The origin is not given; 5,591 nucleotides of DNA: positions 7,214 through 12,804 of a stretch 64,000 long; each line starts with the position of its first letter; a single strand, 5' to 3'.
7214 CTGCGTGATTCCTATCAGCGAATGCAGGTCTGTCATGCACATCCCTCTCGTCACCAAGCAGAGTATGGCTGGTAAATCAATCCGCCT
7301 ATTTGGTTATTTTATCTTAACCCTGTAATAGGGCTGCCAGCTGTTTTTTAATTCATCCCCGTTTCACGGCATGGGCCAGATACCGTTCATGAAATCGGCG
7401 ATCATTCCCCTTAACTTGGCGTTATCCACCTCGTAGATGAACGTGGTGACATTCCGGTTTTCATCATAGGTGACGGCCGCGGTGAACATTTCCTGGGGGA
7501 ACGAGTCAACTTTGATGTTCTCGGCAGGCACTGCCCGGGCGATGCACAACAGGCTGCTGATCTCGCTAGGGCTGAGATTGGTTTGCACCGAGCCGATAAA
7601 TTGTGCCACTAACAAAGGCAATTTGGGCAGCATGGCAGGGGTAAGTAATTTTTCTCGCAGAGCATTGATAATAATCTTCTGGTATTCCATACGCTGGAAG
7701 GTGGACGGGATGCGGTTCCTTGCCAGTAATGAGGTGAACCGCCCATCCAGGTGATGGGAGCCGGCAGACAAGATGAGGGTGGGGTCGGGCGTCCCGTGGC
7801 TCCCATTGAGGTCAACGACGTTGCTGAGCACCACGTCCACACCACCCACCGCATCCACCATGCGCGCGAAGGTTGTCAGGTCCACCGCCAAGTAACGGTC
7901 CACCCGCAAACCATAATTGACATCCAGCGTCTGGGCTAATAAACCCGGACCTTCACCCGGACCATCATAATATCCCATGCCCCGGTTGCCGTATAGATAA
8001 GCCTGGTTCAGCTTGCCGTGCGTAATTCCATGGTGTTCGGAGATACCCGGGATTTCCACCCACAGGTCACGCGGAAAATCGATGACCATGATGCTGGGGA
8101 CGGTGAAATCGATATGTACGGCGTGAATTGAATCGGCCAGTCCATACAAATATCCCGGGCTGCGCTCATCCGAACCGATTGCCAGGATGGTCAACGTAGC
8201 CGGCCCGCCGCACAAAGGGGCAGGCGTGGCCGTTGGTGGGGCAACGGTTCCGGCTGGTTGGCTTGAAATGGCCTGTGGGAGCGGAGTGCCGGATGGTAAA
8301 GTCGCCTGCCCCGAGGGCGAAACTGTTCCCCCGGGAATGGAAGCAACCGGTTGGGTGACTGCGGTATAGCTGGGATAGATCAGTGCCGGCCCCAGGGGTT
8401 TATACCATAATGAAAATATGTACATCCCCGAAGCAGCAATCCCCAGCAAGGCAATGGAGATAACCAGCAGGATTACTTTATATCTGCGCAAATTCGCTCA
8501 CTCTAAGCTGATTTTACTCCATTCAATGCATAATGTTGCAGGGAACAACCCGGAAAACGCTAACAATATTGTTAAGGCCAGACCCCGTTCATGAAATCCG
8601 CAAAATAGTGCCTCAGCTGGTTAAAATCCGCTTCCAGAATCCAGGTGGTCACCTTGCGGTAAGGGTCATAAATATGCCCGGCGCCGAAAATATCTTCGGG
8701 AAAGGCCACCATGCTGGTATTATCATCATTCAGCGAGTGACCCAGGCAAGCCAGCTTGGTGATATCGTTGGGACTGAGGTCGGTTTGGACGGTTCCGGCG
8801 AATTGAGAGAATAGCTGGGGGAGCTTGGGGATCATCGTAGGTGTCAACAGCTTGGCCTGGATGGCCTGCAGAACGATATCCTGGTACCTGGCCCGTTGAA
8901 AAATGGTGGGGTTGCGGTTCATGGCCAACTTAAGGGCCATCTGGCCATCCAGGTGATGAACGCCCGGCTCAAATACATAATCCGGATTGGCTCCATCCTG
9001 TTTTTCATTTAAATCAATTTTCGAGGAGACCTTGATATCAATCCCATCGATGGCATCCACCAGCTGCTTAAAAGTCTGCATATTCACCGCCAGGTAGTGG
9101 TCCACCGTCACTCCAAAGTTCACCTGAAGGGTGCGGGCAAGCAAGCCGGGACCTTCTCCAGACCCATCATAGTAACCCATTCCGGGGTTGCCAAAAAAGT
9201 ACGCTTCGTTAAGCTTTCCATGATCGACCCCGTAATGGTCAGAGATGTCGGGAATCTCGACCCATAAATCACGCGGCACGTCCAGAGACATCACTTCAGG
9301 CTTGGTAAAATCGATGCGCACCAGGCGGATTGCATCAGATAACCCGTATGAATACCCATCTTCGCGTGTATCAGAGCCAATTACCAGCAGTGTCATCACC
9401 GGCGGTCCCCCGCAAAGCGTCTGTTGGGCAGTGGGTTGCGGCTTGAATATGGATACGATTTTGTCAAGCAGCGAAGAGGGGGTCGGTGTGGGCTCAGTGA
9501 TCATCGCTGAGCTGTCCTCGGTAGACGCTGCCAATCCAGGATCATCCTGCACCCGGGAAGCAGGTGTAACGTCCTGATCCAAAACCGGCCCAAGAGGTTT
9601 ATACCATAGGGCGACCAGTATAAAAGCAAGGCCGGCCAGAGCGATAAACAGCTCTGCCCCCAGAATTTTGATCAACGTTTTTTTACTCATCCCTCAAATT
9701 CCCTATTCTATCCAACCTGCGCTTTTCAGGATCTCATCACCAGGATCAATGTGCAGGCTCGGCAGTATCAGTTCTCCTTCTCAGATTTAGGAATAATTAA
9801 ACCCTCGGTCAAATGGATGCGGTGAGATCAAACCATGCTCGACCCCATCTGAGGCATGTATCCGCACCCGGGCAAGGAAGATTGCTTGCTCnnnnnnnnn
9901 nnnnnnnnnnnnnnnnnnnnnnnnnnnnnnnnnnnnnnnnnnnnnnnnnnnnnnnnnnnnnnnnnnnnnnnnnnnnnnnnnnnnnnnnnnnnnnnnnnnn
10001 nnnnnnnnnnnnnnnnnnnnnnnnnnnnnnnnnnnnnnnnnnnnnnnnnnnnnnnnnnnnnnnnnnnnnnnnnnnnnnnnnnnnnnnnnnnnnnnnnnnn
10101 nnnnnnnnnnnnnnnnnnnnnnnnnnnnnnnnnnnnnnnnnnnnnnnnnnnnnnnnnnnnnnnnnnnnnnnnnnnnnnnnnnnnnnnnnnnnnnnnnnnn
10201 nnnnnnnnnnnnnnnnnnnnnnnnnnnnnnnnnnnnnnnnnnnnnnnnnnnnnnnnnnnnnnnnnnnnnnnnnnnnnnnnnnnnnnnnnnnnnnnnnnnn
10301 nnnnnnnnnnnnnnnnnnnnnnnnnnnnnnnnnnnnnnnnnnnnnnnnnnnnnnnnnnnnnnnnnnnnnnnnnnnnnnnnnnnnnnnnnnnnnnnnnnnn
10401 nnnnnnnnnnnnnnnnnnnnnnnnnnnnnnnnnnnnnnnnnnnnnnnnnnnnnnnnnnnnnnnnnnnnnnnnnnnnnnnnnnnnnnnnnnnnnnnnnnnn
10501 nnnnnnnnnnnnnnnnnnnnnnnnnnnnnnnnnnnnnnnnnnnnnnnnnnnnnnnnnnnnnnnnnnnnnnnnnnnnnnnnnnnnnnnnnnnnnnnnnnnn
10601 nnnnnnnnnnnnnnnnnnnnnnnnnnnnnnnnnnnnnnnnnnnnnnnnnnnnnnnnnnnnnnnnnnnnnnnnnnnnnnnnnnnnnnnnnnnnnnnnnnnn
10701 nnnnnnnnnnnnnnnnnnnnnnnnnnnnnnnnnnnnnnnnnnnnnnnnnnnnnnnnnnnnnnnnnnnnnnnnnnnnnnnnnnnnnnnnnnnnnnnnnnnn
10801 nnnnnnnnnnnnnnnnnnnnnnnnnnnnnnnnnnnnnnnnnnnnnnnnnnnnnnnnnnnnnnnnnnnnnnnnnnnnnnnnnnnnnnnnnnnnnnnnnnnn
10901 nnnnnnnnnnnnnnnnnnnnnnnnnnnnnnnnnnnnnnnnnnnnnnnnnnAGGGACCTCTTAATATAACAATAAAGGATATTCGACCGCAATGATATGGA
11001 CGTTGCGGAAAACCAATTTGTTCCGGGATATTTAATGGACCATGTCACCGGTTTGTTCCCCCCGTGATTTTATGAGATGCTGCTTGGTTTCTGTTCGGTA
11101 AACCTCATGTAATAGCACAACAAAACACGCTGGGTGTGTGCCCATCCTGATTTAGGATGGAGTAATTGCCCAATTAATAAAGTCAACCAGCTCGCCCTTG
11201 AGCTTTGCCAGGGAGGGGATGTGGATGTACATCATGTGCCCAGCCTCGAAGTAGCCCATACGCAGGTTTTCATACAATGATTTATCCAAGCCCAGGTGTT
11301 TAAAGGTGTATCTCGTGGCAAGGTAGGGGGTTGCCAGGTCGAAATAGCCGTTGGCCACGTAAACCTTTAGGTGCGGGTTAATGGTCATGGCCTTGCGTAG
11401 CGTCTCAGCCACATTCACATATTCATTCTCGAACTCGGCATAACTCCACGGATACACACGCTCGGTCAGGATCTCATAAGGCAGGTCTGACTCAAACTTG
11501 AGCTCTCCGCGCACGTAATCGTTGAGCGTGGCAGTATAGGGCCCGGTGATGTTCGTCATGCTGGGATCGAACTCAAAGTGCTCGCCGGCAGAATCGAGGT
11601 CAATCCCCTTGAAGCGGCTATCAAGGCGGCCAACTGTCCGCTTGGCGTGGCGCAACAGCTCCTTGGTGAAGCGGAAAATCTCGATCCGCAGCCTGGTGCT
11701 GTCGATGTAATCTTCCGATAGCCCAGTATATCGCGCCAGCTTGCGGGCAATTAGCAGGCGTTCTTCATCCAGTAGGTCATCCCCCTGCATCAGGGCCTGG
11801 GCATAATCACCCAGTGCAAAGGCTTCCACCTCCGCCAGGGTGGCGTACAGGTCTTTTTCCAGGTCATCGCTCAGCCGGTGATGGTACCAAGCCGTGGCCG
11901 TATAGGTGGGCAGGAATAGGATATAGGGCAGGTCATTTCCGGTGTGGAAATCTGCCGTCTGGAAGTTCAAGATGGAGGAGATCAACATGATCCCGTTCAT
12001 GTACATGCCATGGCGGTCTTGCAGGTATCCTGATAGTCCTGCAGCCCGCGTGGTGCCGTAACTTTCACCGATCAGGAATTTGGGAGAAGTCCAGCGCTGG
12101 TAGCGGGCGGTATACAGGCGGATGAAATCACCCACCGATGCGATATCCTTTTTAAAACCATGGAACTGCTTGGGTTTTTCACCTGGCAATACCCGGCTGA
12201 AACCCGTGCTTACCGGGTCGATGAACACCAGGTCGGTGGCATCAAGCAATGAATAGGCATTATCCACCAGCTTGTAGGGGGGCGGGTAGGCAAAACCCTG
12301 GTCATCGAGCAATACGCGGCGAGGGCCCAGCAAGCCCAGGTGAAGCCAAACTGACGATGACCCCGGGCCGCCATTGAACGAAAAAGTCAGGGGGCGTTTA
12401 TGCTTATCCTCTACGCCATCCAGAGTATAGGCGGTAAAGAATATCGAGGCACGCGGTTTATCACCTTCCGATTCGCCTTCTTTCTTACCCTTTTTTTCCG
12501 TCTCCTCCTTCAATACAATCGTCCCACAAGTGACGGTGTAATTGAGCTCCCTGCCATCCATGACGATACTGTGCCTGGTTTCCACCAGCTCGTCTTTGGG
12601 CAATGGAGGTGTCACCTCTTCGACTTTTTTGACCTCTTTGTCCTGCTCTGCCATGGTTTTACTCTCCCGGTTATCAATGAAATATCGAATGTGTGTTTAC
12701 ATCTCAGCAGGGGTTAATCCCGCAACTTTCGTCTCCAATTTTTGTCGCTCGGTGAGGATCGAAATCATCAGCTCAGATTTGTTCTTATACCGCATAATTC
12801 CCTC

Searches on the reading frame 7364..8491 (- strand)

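Call 3: search_protein_families(library=pfam, proteins=[window:7364-8491:-], max_evalue=0.01)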
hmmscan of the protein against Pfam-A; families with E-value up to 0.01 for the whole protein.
window:7364-8491:- (375 aa): 1 family
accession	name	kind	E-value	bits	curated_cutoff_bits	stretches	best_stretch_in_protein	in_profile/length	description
PF03816.19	LytR_cpsA_psr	-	1.2e-23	84.4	24.6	1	119-282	2-148/150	LytR_cpsA_psr family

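Call 4: search_protein_families(library=ncbifam, proteins=[window:7364-8491:-], max_evalue=0.01)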
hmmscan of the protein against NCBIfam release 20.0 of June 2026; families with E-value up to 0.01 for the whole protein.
window:7364-8491:- (375 aa): 4 families
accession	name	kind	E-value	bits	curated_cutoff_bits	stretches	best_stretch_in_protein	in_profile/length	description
TIGR00350.1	lytR_cpsA_psr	domain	5.3e-21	75.5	62.3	1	118-282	2-150/152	LCP family glycopolymer transferase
NF006897.1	PRK09379.1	equivalog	8.5e-10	38.3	441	1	100-310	60-246/298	polyisoprenyl-teichoic acid--peptidoglycan teichoic acid transferase TagU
NF047591.1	ligase_LytR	equivalog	1.4e-09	37.7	450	1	105-320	67-275/336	glycopolymer--peptidoglycan transferase LytR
NF051849.1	LCP_trans_Cps2A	equivalog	5.3e-09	35.8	650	1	186-315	292-418/477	LCP family glycopolymer transferase CpsA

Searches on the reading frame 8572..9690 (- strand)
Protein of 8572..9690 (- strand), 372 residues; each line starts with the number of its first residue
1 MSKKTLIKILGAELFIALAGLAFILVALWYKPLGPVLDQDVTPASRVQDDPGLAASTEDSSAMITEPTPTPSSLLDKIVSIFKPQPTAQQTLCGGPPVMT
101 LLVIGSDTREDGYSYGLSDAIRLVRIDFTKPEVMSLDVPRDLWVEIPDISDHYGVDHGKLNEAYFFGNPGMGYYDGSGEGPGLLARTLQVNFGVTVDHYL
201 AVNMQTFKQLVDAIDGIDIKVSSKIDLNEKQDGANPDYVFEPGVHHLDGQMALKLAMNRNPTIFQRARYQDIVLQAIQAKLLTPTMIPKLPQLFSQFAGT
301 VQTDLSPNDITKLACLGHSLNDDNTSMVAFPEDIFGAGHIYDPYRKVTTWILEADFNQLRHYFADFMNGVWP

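Call 3: search_protein_families(library=pfam, proteins=[window:8572-9690:-], max_evalue=0.01)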
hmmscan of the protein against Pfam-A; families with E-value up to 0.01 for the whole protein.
window:8572-9690:- (372 aa): 1 family
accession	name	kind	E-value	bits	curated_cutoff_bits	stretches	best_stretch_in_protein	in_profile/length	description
PF03816.19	LytR_cpsA_psr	-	2.2e-26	93.2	24.6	1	118-281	2-148/150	LytR_cpsA_psr family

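Call 4: search_protein_families(library=ncbifam, proteins=[window:8572-9690:-], max_evalue=0.01)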
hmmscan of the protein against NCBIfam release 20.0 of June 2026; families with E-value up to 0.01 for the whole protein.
window:8572-9690:- (372 aa): 4 families
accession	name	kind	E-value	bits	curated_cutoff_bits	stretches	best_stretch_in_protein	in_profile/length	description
TIGR00350.1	lytR_cpsA_psr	domain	2.8e-21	76.3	62.3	1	117-280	2-149/152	LCP family glycopolymer transferase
NF047591.1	ligase_LytR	equivalog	1.7e-15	57.1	450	1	100-313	59-267/336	glycopolymer--peptidoglycan transferase LytR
NF006897.1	PRK09379.1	equivalog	4.5e-15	55.7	441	1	99-313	60-250/298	polyisoprenyl-teichoic acid--peptidoglycan teichoic acid transferase TagU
NF051849.1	LCP_trans_Cps2A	equivalog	1.2e-12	47.8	650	1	185-315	292-419/477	LCP family glycopolymer transferase CpsA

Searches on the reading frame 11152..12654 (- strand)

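Call 3: search_protein_families(library=pfam, proteins=[window:11152-12654:-], max_evalue=0.01)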
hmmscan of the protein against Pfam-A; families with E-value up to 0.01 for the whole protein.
window:11152-12654:- (500 aa): 1 family
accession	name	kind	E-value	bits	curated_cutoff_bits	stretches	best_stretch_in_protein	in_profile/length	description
PF00450.28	Peptidase_S10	-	2.8e-13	50.5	21.9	1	69-458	24-364/420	Serine carboxypeptidase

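Call 4: search_protein_families(library=ncbifam, proteins=[window:11152-12654:-], max_evalue=0.01)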
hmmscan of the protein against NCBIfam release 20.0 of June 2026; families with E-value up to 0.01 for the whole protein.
window:11152-12654:- (500 aa): 0 families
